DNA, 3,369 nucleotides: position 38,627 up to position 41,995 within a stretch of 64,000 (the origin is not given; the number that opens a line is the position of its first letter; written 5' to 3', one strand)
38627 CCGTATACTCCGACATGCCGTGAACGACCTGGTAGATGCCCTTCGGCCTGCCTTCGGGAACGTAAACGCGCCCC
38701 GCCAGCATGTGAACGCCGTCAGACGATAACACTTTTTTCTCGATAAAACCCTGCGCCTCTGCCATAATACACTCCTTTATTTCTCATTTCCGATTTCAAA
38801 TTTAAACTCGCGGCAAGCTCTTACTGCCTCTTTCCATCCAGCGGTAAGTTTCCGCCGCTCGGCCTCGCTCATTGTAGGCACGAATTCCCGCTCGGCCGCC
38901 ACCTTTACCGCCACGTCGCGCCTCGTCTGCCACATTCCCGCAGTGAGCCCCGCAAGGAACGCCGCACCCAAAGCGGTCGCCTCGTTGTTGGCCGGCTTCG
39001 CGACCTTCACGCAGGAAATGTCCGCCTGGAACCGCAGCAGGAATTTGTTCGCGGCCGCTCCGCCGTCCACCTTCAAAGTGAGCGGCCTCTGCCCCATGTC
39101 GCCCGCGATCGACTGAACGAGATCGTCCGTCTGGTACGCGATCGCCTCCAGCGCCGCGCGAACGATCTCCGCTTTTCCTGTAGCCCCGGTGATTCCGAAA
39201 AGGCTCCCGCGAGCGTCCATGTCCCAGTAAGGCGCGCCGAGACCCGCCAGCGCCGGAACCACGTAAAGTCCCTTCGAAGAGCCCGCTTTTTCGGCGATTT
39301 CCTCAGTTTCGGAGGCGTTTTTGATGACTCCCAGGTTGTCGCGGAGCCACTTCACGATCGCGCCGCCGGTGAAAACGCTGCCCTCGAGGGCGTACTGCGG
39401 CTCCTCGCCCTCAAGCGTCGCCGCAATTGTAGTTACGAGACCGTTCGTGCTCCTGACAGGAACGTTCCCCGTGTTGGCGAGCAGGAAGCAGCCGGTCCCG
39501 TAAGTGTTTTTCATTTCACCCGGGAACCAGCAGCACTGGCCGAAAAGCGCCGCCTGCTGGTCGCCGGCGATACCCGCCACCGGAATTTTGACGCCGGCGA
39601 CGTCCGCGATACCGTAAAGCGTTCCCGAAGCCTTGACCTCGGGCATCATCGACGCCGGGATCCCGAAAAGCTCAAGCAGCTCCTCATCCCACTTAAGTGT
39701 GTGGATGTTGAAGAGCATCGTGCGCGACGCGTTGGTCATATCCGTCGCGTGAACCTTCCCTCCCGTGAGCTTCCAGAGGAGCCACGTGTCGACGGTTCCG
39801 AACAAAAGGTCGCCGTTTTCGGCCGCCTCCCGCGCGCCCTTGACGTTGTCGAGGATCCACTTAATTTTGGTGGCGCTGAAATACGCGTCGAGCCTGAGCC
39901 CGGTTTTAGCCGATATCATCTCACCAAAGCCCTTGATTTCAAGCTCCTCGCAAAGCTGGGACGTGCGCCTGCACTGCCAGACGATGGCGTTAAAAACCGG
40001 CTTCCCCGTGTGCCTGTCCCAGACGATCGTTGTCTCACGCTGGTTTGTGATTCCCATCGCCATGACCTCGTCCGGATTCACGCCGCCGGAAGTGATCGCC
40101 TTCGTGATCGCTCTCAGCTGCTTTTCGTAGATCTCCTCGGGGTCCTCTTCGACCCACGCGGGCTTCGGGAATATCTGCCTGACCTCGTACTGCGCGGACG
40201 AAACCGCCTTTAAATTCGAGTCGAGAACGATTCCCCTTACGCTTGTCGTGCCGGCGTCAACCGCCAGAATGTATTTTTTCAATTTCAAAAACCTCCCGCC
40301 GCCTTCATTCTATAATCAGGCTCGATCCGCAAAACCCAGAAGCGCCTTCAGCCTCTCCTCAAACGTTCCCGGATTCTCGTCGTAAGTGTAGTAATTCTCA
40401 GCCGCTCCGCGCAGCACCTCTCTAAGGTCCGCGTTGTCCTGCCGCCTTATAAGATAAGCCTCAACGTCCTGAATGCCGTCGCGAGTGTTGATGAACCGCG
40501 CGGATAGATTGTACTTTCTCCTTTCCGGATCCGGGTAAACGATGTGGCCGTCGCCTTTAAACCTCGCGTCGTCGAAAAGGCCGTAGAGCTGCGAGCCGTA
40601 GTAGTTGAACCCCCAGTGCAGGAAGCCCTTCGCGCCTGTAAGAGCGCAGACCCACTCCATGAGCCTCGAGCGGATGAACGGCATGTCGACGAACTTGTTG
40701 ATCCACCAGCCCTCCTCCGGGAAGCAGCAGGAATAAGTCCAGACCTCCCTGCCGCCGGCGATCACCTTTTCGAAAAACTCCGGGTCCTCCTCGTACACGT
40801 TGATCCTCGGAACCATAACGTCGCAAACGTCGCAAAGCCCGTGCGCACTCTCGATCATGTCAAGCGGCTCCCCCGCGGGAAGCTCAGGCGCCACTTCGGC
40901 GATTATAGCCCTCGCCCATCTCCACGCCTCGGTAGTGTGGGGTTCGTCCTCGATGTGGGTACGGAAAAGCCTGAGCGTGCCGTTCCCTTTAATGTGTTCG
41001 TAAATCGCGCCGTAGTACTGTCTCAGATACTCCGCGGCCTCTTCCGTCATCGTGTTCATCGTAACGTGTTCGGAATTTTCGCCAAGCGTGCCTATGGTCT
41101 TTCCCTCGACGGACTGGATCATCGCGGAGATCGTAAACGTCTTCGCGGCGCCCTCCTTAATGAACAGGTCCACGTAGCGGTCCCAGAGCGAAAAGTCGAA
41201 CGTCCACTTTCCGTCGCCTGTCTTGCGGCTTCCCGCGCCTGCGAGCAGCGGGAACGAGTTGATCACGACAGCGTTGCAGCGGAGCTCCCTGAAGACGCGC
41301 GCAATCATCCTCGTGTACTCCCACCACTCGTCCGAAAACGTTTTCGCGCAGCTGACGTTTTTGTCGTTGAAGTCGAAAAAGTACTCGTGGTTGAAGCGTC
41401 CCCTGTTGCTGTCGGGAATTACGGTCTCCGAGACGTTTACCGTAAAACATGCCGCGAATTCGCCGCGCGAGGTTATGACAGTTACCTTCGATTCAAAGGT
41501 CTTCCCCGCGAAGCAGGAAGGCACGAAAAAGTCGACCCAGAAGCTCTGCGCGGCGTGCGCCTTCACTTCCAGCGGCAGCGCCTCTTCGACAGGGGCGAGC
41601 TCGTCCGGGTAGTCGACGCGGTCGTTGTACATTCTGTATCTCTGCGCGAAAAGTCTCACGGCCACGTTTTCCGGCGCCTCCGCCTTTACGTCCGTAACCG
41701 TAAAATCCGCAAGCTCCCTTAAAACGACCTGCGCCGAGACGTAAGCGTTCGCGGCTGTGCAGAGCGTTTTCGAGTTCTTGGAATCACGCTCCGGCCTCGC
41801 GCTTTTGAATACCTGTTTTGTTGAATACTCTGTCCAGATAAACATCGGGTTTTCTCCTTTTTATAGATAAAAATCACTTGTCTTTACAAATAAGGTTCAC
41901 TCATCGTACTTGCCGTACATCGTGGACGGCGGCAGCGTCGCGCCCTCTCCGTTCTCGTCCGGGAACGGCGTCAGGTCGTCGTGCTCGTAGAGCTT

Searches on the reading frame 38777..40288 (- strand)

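Call 51: search_protein_families(library=pfam, proteins=[window:38777-40288:-], max_evalue=0.00001)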
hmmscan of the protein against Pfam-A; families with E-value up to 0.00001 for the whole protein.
window:38777-40288:- (503 aa): 2 families
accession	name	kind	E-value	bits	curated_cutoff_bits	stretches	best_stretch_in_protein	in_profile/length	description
PF00370.27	FGGY_N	-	6.5e-75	252.3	28.8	1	6-250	1-245/245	FGGY family of carbohydrate kinases, N-terminal domain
PF02782.22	FGGY_C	-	6.2e-40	137.5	27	1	260-448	2-196/198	FGGY family of carbohydrate kinases, C-terminal domain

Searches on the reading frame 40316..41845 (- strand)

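Call 51: search_protein_families(library=pfam, proteins=[window:40316-41845:-], max_evalue=0.00001)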
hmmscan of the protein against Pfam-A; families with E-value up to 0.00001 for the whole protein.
window:40316-41845:- (509 aa): 1 family
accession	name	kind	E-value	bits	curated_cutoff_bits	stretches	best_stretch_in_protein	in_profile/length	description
PF13320.12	GH123_cat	-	2.3e-42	145.9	23.1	1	168-463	14-320/324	Glycoside hydrolase 123, catalytic domain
